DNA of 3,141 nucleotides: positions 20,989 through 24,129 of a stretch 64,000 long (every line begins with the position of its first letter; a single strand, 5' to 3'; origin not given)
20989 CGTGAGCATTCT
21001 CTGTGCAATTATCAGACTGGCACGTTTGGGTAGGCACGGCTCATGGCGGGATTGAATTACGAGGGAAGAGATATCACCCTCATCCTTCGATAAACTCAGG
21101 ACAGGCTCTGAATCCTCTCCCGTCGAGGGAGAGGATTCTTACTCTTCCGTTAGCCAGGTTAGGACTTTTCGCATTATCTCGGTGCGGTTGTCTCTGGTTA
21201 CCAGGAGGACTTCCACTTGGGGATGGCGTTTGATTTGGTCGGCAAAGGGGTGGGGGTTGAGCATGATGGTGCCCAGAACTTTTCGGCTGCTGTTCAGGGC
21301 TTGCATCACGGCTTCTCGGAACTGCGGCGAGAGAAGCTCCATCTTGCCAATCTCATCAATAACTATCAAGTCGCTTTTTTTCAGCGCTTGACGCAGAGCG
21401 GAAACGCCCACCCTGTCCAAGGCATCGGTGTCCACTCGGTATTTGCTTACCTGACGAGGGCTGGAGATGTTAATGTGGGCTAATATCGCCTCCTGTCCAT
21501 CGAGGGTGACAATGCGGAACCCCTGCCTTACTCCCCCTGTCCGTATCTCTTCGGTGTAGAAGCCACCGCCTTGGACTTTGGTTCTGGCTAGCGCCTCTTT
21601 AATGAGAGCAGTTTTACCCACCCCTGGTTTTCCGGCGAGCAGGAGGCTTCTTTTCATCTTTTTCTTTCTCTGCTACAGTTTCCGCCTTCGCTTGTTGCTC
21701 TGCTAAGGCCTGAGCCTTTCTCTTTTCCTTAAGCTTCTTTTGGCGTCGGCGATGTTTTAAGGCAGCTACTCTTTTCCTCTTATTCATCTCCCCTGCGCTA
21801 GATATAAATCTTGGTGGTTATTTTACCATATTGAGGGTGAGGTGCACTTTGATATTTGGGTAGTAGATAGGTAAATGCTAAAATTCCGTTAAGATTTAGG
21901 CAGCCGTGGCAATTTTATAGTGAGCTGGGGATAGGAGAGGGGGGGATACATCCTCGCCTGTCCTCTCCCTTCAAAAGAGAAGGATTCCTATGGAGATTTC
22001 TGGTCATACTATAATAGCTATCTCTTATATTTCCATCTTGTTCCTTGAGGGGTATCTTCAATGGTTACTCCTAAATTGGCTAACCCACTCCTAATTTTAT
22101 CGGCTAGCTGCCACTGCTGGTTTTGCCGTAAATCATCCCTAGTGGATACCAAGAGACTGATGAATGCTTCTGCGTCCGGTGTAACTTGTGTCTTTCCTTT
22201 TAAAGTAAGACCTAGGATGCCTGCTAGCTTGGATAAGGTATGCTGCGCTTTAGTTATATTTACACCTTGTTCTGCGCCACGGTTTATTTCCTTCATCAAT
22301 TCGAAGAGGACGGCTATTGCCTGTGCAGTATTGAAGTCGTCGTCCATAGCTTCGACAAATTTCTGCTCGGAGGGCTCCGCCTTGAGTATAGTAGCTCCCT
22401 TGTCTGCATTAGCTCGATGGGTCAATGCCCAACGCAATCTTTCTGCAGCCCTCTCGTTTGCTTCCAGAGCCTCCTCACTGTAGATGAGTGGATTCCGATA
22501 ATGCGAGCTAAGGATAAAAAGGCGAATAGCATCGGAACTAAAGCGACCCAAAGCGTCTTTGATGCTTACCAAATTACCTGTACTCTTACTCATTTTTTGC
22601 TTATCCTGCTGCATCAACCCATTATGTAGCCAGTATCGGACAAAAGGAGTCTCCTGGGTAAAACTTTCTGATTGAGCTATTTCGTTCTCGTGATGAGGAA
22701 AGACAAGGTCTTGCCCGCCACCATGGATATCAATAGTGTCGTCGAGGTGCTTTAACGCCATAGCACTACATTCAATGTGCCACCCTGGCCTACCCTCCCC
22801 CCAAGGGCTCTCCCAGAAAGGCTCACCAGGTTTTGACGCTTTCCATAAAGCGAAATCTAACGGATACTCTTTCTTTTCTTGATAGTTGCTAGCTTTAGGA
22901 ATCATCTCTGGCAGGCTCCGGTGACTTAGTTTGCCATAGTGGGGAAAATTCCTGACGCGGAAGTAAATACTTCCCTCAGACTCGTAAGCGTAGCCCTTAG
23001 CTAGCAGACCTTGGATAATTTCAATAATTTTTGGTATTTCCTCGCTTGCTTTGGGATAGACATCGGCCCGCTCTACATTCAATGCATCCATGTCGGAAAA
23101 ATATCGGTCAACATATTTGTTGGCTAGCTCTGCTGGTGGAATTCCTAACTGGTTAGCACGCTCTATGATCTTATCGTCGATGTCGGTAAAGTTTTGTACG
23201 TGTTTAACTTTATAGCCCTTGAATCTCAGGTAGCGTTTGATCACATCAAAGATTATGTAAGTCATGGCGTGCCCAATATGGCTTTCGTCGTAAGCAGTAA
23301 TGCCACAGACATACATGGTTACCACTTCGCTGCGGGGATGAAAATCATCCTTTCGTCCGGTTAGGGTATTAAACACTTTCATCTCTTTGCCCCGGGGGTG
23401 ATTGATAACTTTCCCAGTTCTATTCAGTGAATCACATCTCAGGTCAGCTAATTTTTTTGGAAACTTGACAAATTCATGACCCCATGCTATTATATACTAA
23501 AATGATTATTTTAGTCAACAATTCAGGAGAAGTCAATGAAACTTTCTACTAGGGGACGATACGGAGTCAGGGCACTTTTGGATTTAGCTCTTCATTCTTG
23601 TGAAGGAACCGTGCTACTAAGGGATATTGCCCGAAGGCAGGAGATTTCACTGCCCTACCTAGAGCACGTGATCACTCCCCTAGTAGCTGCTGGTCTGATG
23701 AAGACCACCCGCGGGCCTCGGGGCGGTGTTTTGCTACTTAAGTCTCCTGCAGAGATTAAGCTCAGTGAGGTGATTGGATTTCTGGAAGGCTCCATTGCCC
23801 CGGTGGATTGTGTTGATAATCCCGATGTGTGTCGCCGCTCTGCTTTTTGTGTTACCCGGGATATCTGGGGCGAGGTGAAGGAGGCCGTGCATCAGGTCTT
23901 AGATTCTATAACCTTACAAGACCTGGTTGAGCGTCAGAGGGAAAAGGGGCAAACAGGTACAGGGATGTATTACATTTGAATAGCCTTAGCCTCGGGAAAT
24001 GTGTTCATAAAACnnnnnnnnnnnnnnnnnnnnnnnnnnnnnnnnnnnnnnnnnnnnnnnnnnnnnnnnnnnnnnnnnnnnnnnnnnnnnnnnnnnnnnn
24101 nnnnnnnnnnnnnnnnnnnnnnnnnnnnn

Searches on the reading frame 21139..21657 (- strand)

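Call 22: search_protein_families(library=ncbifam, proteins=[window:21139-21657:-], max_evalue=0.00001)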
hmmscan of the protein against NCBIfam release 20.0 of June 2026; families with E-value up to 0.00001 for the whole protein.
window:21139-21657:- (172 aa): 1 family
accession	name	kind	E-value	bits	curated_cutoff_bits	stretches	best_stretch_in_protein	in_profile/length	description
NF010248.0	PRK13695.1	equivalog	1.3e-49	168.3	156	1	5-171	6-177/180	NTPase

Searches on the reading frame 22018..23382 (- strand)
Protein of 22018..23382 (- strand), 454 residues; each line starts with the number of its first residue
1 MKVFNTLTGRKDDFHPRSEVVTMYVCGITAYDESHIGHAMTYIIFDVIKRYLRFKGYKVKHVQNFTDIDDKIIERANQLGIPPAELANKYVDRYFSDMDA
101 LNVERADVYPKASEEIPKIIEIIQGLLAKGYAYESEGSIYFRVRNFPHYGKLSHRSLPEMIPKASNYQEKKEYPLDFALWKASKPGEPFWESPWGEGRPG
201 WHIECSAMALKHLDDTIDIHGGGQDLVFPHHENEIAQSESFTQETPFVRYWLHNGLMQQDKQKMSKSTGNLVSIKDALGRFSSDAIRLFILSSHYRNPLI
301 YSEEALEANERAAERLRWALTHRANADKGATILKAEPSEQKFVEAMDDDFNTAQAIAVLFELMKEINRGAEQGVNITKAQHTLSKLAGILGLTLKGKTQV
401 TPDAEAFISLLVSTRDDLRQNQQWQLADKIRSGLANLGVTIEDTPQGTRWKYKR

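Call 22: search_protein_families(library=ncbifam, proteins=[window:22018-23382:-], max_evalue=0.00001)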
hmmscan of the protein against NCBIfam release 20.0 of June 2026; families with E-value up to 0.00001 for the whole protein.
window:22018-23382:- (454 aa): 18 families
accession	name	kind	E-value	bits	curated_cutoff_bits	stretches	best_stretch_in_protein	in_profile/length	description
TIGR00435.1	cysS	equivalog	1.3e-159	532.2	340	1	1-451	1-464/466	cysteine--tRNA ligase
NF011108.0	PRK14536.1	equivalog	1.1e-97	327.9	780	1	1-451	3-488/490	cysteine--tRNA ligase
TIGR03447.1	mycothiol_MshC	equivalog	1.2e-94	317.5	485.1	1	2-391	19-408/411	cysteine--1-D-myo-inosityl 2-amino-2-deoxy-alpha-D-glucopyranoside ligase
NF011107.0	PRK14534.1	equivalog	1.1e-59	202.7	744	1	2-451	4-479/481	cysteine--tRNA ligase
TIGR00398.1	metG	equivalog_domain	8e-21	74.3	336.35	1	32-145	12-126/530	methionine--tRNA ligase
NF009687.0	PRK13208.1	equivalog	3.3e-16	58.6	738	1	234-321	505-592/801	valine--tRNA ligase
NF008900.0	PRK12267.1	equivalog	3.1e-15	55.7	598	1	32-137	17-123/648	methionine--tRNA ligase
TIGR00422.1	valS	equivalog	4.4e-14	51.5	612.1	1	220-316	483-580/863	valine--tRNA ligase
NF008957.0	PRK12300.1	subfamily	9e-14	50.4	677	1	218-316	581-680/946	leucine--tRNA ligase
TIGR00396.1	leuS_bact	equivalog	5.5e-13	47.9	548.4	1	253-354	595-707/843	leucine--tRNA ligase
TIGR00392.1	ileS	equivalog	1.4e-12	46.6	621.4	1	243-321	591-669/861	isoleucine--tRNA ligase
NF008863.0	PRK11893.2-5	equivalog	3.5e-12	45.7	551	1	35-105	21-92/531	methionine--tRNA ligase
NF001100.0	PRK00133.1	equivalog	1.8e-11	43.3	587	1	32-138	18-125/676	methionine--tRNA ligase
NF004349.1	PRK05729.1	equivalog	3.7e-11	42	704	1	223-316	476-570/860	valine--tRNA ligase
TIGR00395.1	leuS_arch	equivalog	8.4e-11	40.6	648.5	1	218-321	575-679/938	leucine--tRNA ligase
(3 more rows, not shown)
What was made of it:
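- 22018..23382 (-): Canonical CysRS (cysS), the direct route to Cys-tRNA. TIGR00435 scores 532 bits against a cut-off of 340 (call 22).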

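Call 56: find_homologous_proteins(query=window:22018-23382:-, max_evalue=1e-50)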
Query window:22018-23382:- (454 aa): 8000 proteins with E <= 1e-50 among 8000 candidates; the best 120 are listed.
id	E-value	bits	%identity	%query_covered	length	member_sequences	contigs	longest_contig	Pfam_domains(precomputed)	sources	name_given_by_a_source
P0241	0.0e+0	1045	100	100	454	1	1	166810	PF09334.18,PF01406.26,PF01921.25,PF00133.29,PF09190.18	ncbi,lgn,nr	ncbi:MAG: cysteine--tRNA ligase [Chloroflexi bacterium]|nr:cysteine--tRNA ligase [Chloroflexota bact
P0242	1.9e-277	938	89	100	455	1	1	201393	PF09334.18,PF01406.26,PF01921.25,PF00133.29,PF09190.18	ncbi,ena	-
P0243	2.5e-277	938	89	100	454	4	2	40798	PF09334.18,PF01406.26,PF00133.29,PF09190.18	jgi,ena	-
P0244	1.2e-276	935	88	100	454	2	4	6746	PF09334.18,PF01406.26,PF00133.29,PF09190.18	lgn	-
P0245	1.7e-276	935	89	100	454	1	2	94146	PF09334.18,PF01406.26,PF01921.25,PF00133.29,PF09190.18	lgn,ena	-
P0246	8.1e-274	926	88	100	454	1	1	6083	PF09334.18,PF01406.26,PF01921.25,PF00133.29,PF09190.18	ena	-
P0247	1.3e-273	925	88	100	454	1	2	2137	PF09334.18,PF01406.26,PF01921.25,PF00133.29,PF09190.18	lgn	-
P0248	1.9e-273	925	88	100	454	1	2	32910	PF09334.18,PF01406.26,PF01921.25,PF00133.29,PF09190.18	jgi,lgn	-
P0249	3.0e-273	924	88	100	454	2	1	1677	PF09334.18,PF01406.26,PF01921.25,PF00133.29,PF09190.18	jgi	-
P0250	4.9e-273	924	88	100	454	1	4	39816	PF09334.18,PF01406.26,PF01921.25,PF00133.29,PF09190.18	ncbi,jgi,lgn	-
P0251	5.2e-273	924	88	100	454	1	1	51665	PF09334.18,PF01406.26,PF01921.25,PF00133.29,PF09190.18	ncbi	ncbi:MAG: cysteine--tRNA ligase [Dehalococcoidia bacterium]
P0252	8.9e-273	923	88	100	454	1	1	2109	PF09334.18,PF01406.26,PF01921.25,PF00133.29,PF09190.18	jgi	jgi:cysteinyl-tRNA synthetase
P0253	1.1e-272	922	87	100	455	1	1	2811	PF09334.18,PF01406.26,PF01921.25,PF00133.29,PF09190.18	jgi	jgi:cysteinyl-tRNA synthetase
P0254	9.0e-272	919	87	100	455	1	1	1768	PF09334.18,PF01406.26,PF01921.25,PF00133.29,PF09190.18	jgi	jgi:cysteinyl-tRNA synthetase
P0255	9.4e-272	919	87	100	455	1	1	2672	PF09334.18,PF01406.26,PF01921.25,PF00133.29,PF09190.18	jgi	jgi:cysteinyl-tRNA synthetase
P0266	2.2e-269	912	87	100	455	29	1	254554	PF09334.18,PF01406.26,PF00133.29,PF09190.18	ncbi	-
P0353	3.8e-259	878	82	99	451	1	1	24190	PF09334.18,PF01406.26,PF01921.25,PF00133.29,PF09190.18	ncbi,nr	ncbi:MAG: cysteine--tRNA ligase [Dehalococcoidia bacterium]|nr:cysteine--tRNA ligase [Dehalococcoidi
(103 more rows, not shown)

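Call 57: find_encoding_contigs(protein=P0353, flank=10000, max_places=1)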
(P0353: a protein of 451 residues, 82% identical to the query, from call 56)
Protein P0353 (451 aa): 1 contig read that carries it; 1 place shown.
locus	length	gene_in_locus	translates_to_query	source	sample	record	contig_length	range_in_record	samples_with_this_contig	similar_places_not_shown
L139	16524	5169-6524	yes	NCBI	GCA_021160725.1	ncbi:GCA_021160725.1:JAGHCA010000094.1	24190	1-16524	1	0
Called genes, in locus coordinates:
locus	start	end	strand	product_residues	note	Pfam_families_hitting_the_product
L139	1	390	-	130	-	PF00005:ABC_tran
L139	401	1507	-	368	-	PF12704:MacB_PCD, PF02687:FtsX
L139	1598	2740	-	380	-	PF01053:Cys_Met_Meta_PP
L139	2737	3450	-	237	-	PF00132:Hexapep (faint), PF25087:GMPPB_C (faint)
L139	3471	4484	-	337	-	PF00291:PALP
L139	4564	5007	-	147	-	PF02082:Rrf2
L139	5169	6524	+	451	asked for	PF01406:tRNA-synt_1e, PF01921:tRNA-synt_1f (faint), PF09334:tRNA-synt_1g, PF00133:tRNA-synt_1, PF09190:DALR_2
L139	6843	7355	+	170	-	PF03266:NTPase_1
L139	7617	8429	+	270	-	PF02593:DUF166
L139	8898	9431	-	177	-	-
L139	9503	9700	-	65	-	-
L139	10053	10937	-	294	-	PF01904:DUF72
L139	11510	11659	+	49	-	PF09851:SHOCT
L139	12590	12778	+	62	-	PF12728:HTH_17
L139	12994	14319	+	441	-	-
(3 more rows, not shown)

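Call 58: find_encoding_contigs(protein=P0266, flank=10000, max_places=1)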
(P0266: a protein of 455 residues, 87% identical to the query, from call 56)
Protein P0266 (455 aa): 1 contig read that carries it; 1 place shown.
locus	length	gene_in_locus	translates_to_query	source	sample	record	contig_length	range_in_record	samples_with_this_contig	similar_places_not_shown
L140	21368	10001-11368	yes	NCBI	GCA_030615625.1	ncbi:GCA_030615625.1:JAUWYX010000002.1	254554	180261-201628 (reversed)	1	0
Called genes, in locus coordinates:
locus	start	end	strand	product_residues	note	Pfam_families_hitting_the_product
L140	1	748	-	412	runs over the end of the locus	PF00291:PALP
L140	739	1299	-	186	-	PF10080:FtrD-like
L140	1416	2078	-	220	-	PF17963:Big_9 (faint), PF18911:PKD_4 (faint), PF00801:PKD (weak)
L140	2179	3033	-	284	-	PF00578:AhpC-TSA, PF08534:Redoxin (weak)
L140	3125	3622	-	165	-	PF07705:CARDB (faint)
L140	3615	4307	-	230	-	PF00005:ABC_tran, PF13304:AAA_21 (faint)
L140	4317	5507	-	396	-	PF12704:MacB_PCD, PF02687:FtsX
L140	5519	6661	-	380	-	PF01053:Cys_Met_Meta_PP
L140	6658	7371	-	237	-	PF00132:Hexapep (faint), PF25087:GMPPB_C (faint)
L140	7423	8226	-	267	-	PF01946:Thi4, PF00890:FAD_binding_2 (faint), PF01266:DAO (faint), PF01494:FAD_binding_3, PF03486:HI0933_like (weak), PF07992:Pyr_redox_2 (weak), PF12831:FAD_oxidored, PF13450:NAD_binding_8 (weak)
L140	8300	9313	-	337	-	PF00291:PALP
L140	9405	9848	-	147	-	PF02082:Rrf2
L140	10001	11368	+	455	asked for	PF01406:tRNA-synt_1e, PF09334:tRNA-synt_1g, PF00133:tRNA-synt_1, PF09190:DALR_2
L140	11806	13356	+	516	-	-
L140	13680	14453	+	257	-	PF01946:Thi4, PF00890:FAD_binding_2 (faint), PF01266:DAO, PF01494:FAD_binding_3 (weak), PF07992:Pyr_redox_2 (weak), PF12831:FAD_oxidored, PF13450:NAD_binding_8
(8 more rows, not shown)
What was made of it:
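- Tried and rejected: This was solved by starting from CysRS homologues instead (calls 56-58).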

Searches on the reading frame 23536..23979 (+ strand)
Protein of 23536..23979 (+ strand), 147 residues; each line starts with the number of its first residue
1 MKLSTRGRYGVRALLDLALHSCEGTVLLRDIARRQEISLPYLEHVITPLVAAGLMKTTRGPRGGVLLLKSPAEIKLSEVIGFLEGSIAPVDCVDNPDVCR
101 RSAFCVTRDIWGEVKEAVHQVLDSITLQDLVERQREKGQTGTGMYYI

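Call 22: search_protein_families(library=ncbifam, proteins=[window:23536-23979:+], max_evalue=0.00001)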
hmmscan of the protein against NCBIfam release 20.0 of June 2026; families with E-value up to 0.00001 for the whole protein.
window:23536-23979:+ (147 aa): 7 families
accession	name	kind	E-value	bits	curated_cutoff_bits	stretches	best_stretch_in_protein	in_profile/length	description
TIGR00738.1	rrf2_super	superfamily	1.3e-37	128.6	73.3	1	1-131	1-131/132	Rrf2 family transcriptional regulator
NF047409.1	Cys_reg_CymR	equivalog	1.2e-36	125.9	195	1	1-147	1-139/139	cysteine metabolism transcriptional regulator CymR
TIGR02010.1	IscR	equivalog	6.7e-34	116.6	207.55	1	1-135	1-134/135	Fe-S cluster assembly transcriptional regulator IscR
NF008110.0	PRK10857.1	equivalog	1.2e-28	99.9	275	1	1-134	1-133/164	Fe-S cluster assembly transcriptional regulator IscR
NF008886.0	PRK11920.1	equivalog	7.8e-17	61.4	193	1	1-135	1-135/153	iron-responsive transcriptional regulator RirA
TIGR02944.1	suf_reg_Xantho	equivalog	2.3e-16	60.4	110.65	1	8-130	9-130/130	SUF system Fe-S cluster assembly regulator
NF008240.0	PRK11014.1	equivalog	6.7e-12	45.6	182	1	1-135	1-132/141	nitric oxide-sensing transcriptional repressor NsrR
